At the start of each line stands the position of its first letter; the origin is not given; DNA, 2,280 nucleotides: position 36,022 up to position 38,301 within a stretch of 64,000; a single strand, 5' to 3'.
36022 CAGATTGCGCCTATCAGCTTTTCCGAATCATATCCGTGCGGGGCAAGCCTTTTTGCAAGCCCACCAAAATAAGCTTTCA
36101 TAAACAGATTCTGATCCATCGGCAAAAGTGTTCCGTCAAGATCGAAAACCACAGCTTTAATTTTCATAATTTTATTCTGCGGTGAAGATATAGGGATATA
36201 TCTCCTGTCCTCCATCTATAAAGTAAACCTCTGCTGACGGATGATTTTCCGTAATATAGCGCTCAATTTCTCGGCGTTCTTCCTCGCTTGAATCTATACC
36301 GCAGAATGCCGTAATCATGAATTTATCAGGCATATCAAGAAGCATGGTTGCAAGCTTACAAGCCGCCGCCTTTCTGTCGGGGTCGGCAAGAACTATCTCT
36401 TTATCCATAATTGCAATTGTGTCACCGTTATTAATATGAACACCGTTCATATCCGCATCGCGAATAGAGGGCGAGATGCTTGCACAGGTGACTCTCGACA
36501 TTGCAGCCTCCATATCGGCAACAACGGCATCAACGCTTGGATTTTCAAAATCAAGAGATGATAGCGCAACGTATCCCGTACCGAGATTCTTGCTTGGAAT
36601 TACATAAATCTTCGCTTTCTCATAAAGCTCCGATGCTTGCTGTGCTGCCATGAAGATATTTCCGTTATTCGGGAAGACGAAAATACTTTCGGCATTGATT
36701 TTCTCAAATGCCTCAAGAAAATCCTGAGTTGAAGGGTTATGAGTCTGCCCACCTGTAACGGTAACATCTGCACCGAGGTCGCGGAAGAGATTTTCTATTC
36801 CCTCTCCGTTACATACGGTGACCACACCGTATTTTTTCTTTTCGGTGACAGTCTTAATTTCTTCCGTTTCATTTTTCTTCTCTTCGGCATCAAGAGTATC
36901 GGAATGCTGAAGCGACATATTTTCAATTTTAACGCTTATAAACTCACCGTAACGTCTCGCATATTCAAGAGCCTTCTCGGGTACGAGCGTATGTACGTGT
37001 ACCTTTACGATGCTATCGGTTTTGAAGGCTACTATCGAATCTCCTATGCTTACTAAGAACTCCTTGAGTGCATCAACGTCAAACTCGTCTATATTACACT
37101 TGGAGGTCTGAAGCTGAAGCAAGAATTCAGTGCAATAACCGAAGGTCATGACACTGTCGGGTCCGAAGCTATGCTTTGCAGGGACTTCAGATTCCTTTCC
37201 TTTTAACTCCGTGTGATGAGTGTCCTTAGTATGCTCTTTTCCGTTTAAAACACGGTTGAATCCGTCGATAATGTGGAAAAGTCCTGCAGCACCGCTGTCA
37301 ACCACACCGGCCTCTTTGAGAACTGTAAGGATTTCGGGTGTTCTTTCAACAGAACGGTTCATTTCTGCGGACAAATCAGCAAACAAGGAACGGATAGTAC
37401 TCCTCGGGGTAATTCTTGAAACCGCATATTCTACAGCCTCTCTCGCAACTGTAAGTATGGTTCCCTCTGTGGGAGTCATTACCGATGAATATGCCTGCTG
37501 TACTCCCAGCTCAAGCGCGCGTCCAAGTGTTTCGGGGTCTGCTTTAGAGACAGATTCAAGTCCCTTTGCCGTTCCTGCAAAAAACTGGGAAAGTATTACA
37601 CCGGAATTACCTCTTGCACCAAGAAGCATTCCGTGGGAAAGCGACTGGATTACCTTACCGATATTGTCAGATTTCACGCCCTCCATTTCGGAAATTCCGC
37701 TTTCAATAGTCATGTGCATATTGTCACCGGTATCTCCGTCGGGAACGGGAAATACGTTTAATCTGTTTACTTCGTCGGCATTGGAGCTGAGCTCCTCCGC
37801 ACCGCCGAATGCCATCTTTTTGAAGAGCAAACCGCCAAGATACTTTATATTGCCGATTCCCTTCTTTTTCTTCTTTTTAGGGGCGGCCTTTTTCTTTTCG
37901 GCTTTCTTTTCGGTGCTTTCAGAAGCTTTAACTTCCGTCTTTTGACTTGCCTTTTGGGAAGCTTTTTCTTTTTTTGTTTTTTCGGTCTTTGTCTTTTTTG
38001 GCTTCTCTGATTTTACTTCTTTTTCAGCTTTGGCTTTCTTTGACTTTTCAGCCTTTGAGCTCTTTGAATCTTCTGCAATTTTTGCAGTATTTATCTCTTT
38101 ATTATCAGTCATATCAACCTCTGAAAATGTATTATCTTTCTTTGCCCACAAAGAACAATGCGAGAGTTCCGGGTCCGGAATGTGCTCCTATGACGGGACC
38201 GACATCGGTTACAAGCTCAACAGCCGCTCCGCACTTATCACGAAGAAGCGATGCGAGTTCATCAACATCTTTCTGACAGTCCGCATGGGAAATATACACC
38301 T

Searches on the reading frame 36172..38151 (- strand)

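Call 71: search_protein_families(library=padloc, proteins=[window:36172-38151:-], max_evalue=0.00001)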
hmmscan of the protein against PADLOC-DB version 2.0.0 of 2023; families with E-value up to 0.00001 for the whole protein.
window:36172-38151:- (659 aa): 0 families

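Call 72: search_protein_families(library=pfam, proteins=[window:36172-38151:-], max_evalue=0.00001)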
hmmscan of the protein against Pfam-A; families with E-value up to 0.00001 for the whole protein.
window:36172-38151:- (659 aa): 3 families
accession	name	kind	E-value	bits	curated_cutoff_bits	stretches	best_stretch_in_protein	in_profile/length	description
PF13684.11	FakA-like_C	-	3.5e-64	216.6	23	1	442-659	1-216/216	Fatty acid kinase subunit A-like, C-terminal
PF02734.22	Dak2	-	1.7e-37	129.4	27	1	135-298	1-172/174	DAK2 domain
PF21645.3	FakA-like_M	-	1.2e-26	92.7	24.9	1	336-417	1-78/80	Fatty acid kinase subunit A-like, middle domain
